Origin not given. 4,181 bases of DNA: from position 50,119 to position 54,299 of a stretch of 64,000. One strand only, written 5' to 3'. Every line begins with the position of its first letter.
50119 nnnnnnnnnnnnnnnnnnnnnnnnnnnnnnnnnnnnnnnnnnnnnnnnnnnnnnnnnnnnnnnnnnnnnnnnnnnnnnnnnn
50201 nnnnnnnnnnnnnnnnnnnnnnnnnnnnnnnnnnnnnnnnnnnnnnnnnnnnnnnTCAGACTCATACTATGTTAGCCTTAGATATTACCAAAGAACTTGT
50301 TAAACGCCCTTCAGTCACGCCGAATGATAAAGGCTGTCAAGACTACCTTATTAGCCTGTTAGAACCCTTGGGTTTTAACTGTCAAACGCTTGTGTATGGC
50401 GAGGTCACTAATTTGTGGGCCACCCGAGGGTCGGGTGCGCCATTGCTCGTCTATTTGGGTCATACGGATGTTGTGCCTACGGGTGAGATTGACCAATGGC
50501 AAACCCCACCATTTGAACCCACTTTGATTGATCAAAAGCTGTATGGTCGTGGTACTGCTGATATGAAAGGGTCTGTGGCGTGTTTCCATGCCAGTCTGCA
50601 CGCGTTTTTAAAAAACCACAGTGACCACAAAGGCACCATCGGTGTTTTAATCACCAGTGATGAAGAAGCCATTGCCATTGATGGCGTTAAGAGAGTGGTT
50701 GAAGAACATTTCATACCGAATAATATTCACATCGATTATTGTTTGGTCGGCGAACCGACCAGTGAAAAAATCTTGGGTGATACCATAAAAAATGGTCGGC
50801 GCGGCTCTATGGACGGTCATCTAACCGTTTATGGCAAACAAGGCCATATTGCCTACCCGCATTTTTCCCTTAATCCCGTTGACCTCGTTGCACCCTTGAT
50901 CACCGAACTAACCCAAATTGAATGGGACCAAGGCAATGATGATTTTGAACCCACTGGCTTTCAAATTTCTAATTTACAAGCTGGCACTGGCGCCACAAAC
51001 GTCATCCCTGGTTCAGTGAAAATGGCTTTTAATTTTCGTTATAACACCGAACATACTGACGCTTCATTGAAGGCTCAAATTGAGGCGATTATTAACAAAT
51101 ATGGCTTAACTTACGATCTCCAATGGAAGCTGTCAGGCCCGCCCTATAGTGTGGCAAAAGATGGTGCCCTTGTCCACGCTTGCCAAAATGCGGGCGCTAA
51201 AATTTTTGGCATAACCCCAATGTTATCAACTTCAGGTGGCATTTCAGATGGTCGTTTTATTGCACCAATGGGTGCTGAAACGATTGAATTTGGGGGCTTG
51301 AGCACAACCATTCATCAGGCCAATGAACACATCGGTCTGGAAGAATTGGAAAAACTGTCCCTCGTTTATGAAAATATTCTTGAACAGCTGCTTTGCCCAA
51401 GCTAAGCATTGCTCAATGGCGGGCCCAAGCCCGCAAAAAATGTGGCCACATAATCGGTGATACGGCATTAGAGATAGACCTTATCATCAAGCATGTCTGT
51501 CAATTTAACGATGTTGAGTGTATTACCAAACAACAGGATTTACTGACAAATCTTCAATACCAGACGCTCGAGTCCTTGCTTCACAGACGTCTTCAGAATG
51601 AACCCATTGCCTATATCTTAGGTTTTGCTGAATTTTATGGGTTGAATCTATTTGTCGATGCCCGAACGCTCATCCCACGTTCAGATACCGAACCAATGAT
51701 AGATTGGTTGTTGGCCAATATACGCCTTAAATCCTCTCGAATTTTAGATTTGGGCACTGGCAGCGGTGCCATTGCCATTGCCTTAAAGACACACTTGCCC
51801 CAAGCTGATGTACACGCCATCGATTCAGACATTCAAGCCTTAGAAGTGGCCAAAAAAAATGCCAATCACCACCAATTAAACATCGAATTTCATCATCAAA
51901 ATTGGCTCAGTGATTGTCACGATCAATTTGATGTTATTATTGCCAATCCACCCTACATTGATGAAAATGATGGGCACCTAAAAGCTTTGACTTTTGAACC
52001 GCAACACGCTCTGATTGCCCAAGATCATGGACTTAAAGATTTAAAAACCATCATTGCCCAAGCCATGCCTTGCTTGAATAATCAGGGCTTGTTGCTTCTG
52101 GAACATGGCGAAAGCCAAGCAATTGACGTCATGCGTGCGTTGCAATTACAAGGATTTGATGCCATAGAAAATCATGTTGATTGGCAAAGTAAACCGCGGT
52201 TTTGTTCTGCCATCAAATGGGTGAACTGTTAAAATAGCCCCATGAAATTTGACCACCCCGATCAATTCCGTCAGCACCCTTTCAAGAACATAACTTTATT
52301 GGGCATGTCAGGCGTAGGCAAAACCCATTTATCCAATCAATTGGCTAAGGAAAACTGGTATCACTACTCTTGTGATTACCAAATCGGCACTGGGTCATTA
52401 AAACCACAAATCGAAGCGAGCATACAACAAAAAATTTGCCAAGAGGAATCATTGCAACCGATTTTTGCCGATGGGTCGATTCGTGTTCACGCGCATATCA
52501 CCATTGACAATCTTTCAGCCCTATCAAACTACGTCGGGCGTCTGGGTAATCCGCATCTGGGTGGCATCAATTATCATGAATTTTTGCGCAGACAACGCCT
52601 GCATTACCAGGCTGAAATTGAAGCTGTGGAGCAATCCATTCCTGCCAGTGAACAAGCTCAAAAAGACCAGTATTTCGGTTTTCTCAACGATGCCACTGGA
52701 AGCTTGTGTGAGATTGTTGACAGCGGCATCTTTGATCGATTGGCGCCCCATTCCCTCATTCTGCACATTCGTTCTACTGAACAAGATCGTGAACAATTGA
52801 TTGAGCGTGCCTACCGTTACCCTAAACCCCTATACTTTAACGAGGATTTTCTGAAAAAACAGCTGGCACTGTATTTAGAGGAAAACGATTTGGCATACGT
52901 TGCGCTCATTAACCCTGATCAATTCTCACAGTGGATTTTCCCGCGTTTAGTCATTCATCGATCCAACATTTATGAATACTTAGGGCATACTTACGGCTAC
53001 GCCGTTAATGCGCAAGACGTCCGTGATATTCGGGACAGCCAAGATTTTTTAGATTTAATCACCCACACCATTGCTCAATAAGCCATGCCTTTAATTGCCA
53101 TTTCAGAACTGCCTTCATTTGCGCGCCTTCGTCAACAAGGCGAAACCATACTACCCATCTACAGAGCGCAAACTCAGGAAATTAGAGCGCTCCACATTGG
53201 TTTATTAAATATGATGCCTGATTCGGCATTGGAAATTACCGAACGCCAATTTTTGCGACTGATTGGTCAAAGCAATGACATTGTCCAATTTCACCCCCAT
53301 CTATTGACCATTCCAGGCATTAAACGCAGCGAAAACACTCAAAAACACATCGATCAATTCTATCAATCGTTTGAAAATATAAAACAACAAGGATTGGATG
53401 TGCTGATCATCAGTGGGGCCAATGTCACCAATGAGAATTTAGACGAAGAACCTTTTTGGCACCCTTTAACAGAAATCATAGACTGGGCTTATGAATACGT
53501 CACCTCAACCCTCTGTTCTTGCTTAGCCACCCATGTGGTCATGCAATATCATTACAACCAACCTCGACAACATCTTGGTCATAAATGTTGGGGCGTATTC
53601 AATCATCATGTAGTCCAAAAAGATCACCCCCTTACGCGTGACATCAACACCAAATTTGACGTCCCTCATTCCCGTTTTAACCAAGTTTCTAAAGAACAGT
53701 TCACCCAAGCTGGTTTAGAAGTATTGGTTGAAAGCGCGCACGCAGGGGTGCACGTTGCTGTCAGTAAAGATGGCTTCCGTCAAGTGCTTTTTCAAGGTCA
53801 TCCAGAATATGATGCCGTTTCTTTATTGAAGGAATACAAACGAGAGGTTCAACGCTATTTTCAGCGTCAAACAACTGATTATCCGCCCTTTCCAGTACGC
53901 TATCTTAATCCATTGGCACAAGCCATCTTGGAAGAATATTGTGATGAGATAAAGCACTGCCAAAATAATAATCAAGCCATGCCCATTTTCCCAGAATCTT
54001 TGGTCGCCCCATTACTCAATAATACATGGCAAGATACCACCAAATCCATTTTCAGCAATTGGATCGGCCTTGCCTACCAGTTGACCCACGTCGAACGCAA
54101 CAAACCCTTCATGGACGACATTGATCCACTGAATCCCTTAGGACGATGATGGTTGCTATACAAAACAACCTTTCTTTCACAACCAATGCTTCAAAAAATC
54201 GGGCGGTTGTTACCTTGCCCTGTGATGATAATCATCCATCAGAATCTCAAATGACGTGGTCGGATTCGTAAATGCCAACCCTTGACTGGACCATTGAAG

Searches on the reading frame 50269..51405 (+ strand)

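Call 80: search_protein_families(library=pfam, proteins=[window:50269-51405:+], max_evalue=0.00001)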
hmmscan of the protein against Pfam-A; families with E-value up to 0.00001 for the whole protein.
window:50269-51405:+ (378 aa): 2 families
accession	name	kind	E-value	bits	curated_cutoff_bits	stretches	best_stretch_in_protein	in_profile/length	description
PF01546.33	Peptidase_M20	-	1.6e-38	133.1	24.6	1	64-372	4-205/206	Peptidase family M20/M25/M40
PF07687.19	M20_dimer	-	4.1e-24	85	21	1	175-280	1-104/107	Peptidase dimerisation domain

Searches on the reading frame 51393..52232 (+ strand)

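Call 80: search_protein_families(library=pfam, proteins=[window:51393-52232:+], max_evalue=0.00001)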
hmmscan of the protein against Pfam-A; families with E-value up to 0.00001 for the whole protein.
window:51393-52232:+ (279 aa): 9 families
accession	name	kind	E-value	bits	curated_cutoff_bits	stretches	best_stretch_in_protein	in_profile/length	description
PF05175.20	MTS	-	1.4e-20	74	23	1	106-195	23-115/170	Methyltransferase small domain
PF13847.12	Methyltransf_31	-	1.7e-14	54.1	27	1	114-238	4-111/145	Methyltransferase domain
PF17827.6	PrmC_N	-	1.3e-12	48.5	23.4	1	8-77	1-71/71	PrmC N-terminal domain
PF06325.19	PrmA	-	1.4e-11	44.9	22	1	107-185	155-233/296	Ribosomal protein L11 methyltransferase (PrmA)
PF13649.12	Methyltransf_25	-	2e-11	44.8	27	1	117-185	1-71/97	Methyltransferase domain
PF08242.18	Methyltransf_12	-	8.1e-08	33.3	30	1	118-185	1-72/98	Methyltransferase domain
PF07669.17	Eco57I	-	3.7e-06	27.6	25.3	1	148-195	44-91/171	Eco57I restriction-modification methylase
PF13489.12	Methyltransf_23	-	4e-06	27.1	27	0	109-185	16-88/164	Methyltransferase domain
PF10294.15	Methyltransf_16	-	4.6e-06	26.9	21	0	111-183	44-125/174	Lysine methyltransferase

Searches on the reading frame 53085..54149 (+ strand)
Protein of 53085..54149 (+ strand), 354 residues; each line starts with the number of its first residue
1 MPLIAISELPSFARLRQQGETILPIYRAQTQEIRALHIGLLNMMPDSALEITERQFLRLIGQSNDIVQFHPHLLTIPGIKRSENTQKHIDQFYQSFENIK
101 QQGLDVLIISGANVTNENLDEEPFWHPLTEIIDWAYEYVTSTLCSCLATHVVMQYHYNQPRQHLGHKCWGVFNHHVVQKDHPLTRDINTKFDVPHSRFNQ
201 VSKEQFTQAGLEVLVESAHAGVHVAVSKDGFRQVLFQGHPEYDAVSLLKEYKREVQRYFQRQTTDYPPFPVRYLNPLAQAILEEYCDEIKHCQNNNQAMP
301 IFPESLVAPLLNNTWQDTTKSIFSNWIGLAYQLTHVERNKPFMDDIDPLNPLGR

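Call 80: search_protein_families(library=pfam, proteins=[window:53085-54149:+], max_evalue=0.00001)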
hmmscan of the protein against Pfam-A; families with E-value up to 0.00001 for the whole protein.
window:53085-54149:+ (354 aa): 1 family
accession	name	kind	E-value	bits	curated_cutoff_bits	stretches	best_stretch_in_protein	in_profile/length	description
PF04204.22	HTS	-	1.9e-85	287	27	1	3-335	2-297/298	Homoserine O-succinyltransferase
